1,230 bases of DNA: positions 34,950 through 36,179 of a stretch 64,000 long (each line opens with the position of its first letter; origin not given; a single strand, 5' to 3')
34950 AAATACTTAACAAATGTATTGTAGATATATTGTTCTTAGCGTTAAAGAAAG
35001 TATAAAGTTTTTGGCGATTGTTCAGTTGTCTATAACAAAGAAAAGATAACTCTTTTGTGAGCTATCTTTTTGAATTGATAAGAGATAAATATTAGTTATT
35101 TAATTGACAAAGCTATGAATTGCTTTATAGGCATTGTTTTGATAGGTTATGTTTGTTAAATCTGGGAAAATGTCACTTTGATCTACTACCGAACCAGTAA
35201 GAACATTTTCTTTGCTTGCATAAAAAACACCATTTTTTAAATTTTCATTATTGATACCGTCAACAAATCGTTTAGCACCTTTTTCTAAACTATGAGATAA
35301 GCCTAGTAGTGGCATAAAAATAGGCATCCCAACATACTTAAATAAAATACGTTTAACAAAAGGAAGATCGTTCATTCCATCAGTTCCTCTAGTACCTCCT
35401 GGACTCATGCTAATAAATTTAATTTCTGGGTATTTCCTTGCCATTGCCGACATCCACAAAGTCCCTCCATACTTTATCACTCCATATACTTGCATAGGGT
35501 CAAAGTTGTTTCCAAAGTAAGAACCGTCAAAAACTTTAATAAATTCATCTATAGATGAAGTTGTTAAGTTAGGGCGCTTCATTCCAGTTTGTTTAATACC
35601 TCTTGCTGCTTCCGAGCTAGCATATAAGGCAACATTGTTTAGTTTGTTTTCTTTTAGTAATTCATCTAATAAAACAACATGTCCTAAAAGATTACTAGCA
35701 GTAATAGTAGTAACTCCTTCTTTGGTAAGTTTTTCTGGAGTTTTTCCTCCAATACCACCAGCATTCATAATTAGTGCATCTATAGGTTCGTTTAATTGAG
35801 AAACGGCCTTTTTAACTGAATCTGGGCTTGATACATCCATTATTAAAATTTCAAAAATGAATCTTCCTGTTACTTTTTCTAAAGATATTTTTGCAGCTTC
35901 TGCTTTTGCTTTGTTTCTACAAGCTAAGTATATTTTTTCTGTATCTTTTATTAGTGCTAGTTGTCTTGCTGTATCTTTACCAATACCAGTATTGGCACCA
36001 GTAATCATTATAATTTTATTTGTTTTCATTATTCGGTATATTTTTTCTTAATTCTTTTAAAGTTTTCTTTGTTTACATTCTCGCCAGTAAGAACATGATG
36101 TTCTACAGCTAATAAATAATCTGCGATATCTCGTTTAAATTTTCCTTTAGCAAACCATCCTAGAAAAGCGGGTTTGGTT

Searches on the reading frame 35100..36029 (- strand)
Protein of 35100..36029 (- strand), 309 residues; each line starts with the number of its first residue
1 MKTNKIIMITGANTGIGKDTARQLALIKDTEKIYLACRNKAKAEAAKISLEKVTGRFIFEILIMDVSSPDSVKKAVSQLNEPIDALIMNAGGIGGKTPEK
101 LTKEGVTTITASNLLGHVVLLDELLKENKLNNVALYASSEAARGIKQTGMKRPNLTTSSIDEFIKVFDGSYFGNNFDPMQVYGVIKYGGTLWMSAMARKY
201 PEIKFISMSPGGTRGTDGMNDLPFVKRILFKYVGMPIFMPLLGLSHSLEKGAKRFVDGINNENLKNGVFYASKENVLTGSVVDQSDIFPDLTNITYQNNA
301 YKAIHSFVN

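Call 34: search_protein_families(library=ncbifam, proteins=[window:35100-36029:-], max_evalue=1e-10)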
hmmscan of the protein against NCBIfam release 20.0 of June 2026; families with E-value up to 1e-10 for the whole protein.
window:35100-36029:- (309 aa): 4 families
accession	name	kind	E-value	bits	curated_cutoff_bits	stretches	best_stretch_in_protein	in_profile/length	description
NF004846.0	PRK06197.1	subfamily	8.6e-16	58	268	1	3-126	15-137/306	oxidoreductase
NF004845.0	PRK06196.1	subfamily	5.1e-13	49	414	1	5-126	30-144/320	oxidoreductase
NF004513.0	PRK05854.1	subfamily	9e-13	47.9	282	1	4-126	15-137/314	SDR family oxidoreductase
TIGR01289.1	LPOR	equivalog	1e-11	44.9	331.35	1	5-129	4-129/315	protochlorophyllide reductase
